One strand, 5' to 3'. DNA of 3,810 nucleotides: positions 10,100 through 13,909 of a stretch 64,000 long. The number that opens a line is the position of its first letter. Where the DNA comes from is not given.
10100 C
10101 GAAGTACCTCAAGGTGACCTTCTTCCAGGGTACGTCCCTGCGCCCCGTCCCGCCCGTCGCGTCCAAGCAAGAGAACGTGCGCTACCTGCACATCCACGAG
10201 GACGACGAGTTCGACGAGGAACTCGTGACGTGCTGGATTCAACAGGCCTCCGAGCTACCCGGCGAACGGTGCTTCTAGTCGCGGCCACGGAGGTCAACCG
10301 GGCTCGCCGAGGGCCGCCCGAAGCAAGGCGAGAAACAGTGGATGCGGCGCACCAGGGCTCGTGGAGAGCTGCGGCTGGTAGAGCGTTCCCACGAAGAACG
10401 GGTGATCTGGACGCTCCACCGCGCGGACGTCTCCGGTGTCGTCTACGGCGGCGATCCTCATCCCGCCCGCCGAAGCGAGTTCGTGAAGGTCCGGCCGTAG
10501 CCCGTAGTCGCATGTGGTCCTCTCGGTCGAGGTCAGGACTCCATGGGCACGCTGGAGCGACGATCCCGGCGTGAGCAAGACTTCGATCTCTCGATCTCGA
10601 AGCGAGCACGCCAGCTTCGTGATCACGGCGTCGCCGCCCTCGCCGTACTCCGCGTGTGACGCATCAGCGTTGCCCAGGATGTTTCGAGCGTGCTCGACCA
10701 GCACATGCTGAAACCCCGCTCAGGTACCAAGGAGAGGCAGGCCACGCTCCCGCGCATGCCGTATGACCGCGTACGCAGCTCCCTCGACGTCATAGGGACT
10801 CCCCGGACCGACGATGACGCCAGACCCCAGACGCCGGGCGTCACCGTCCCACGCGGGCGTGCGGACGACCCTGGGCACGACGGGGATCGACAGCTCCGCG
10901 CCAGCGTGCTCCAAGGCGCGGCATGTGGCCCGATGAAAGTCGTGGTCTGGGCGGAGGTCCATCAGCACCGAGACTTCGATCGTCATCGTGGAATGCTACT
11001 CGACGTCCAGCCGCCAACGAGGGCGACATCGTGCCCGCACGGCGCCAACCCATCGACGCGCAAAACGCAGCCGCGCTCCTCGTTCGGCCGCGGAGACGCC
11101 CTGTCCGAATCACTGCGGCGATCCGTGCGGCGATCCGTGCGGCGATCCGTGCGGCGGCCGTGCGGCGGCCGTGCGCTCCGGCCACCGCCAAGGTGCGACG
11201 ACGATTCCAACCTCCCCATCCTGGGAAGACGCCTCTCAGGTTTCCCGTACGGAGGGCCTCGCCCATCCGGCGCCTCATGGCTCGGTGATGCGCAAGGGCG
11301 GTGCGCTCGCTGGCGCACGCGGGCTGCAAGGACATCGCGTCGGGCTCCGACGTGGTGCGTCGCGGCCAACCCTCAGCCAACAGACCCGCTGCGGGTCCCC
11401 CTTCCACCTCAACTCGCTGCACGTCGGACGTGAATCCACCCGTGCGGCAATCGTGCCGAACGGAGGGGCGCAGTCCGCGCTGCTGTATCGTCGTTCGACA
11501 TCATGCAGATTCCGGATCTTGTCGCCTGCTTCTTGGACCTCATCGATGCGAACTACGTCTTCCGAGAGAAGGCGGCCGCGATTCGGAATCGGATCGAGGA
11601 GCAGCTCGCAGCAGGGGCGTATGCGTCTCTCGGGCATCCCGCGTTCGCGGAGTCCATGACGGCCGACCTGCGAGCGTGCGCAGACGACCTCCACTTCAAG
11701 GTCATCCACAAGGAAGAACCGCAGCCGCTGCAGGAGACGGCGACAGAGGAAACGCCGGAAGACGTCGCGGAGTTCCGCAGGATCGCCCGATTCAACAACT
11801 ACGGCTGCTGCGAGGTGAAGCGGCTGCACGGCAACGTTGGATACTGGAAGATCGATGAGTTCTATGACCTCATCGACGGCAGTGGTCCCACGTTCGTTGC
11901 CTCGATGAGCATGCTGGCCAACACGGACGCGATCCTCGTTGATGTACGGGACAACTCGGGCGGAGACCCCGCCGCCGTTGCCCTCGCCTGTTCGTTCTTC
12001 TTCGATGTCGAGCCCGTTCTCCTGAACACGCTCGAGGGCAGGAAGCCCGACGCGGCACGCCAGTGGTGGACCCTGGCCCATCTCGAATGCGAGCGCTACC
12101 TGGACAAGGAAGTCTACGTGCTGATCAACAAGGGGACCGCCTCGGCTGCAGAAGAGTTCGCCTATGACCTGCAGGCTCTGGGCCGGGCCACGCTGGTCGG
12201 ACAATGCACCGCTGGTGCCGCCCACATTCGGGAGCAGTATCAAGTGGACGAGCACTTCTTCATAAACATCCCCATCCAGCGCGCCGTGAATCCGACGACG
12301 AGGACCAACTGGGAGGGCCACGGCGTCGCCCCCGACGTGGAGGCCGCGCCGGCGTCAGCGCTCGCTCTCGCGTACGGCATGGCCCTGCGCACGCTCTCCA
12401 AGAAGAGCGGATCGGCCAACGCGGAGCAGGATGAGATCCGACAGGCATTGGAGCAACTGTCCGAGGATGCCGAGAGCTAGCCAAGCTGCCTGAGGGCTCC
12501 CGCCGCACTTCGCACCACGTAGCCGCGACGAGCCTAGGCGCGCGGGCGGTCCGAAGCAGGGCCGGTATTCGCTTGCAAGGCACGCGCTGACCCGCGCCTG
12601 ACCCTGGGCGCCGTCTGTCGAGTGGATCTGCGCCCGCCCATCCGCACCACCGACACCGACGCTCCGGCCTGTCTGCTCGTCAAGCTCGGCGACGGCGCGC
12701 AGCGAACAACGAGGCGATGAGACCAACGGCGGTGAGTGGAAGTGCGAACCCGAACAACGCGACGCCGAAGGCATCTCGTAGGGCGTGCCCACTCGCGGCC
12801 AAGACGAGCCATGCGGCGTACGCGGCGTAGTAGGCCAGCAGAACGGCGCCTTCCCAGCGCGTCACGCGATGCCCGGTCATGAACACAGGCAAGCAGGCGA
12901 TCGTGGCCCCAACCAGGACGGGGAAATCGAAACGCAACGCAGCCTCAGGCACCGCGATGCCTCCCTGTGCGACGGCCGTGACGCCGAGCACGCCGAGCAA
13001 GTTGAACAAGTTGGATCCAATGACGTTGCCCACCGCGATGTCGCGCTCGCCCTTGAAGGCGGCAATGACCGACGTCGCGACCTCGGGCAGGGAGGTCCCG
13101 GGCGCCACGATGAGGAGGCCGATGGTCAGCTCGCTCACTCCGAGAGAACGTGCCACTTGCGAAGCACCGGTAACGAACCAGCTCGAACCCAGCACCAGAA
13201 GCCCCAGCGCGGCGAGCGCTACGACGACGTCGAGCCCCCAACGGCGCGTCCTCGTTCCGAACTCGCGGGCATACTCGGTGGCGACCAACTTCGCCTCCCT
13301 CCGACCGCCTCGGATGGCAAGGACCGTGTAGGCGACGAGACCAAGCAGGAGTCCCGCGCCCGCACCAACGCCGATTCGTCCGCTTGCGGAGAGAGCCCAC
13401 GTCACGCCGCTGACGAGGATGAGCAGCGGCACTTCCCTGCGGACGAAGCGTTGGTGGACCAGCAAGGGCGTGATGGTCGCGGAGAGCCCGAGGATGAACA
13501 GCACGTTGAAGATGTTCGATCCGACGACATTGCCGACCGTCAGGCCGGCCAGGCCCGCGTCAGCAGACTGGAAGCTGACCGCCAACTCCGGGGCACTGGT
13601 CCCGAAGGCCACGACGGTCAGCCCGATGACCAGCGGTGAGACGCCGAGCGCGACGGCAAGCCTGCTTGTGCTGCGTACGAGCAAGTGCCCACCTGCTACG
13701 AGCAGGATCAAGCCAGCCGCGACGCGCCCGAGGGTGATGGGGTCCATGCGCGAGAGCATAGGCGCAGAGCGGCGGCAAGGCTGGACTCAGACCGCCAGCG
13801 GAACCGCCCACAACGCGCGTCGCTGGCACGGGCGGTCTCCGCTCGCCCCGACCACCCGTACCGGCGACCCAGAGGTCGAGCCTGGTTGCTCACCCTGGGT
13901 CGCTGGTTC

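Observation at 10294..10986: Class I glutamine amidotransferase with UGA in place of the catalytic nucleophile Cys (GTUAGFQ vs GICLGMQ)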

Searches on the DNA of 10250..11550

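Call 58: search_rna_families(source=window, start=10250, end=11550, threshold=evalue, max_evalue=1)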
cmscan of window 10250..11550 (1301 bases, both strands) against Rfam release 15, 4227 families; matches with E-value up to 1: 1.
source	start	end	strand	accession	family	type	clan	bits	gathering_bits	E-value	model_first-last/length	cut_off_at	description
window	10996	11077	-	RF02246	Six3os1_1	Gene; lncRNA;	-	18.6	50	0.21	1-87/87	no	Six3os1 conserved region 1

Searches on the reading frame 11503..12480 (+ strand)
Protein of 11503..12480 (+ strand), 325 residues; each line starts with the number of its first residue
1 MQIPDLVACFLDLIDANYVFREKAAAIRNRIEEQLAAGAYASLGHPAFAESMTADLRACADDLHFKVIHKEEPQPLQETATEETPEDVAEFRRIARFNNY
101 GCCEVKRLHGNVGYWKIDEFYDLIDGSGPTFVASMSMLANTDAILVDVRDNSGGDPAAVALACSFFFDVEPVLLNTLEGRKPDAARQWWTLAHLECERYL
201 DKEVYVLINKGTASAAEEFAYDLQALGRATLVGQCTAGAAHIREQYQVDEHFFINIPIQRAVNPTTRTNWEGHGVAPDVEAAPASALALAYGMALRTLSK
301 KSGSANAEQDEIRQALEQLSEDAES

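Call 32: search_protein_families(library=ncbifam, proteins=[window:11503-12480:+], max_evalue=0.001)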
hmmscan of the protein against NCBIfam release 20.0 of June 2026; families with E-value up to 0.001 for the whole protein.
window:11503-12480:+ (325 aa): 10 families
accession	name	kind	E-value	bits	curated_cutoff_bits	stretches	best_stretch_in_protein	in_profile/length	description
TIGR00225.1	prc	subfamily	6.6e-14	51.7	218.6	1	107-283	147-316/335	C-terminal processing peptidase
NF045591.1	Cterm_S41_CtpZ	exception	3.7e-11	42.4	525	1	110-282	212-375/403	carboxyl-terminal processing protease CtpZ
TIGR03900.1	prc_long_Delta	hypoth_equivalog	1.2e-09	36.7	660.95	1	105-290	232-413/973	MXAN_5808 family serine peptidase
NF045588.1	Cterm_S41_CtpA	exception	7.6e-09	34.9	625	1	140-280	243-375/401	carboxyl-terminal processing protease CtpA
NF033424.1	chlamy_CPAF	equivalog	8.5e-09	34.5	250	1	200-255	455-510/564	protease-like activity factor CPAF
NF045590.1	Cterm_S41_CtpC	exception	4.5e-08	32.3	665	1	109-281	215-378/418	carboxyl-terminal processing protease CtpC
NF045589.1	Cterm_S41_CtpB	exception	2e-07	30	633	1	111-282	219-381/416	carboxyl-terminal processing protease CtpB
NF008388.1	PRK11186.1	exception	2.1e-07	29.7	825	1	111-243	356-481/663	carboxy terminal-processing peptidase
NF052377.1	lmo1851_S41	exception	6.6e-07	28.4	725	1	142-306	235-392/468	lmo1851 family serine protease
NF051464.1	tail_spec_CT441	exception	8.8e-06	24.7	700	1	135-234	379-475/645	tail-specific protease Tsp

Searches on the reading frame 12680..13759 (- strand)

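Call 32: search_protein_families(library=ncbifam, proteins=[window:12680-13759:-], max_evalue=0.001)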
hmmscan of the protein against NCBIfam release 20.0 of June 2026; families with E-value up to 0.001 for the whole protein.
window:12680-13759:- (359 aa): 6 families
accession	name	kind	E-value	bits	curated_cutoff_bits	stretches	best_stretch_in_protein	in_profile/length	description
TIGR00367.1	TIGR00367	hypoth_equivalog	7.8e-75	251.9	179.65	1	9-314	4-312/312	calcium/sodium antiporter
NF008005.0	PRK10734.1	equivalog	8.8e-60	202.6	432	1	14-320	9-318/325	calcium/sodium antiporter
TIGR00927.1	2A1904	subfamily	4e-18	64.5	710.1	2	192-255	1062-1125/1209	K+-dependent Na+/Ca+ exchanger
TIGR00378.1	cax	equivalog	2.8e-12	46.5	211.15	1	178-314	207-344/349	calcium/proton exchanger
TIGR00846.1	caca2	superfamily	4.1e-09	35.7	317.45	1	185-316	237-369/372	calcium/proton exchanger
TIGR00845.1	caca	equivalog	5.2e-09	34.5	679.85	2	31-97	770-837/921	sodium/calcium exchanger 1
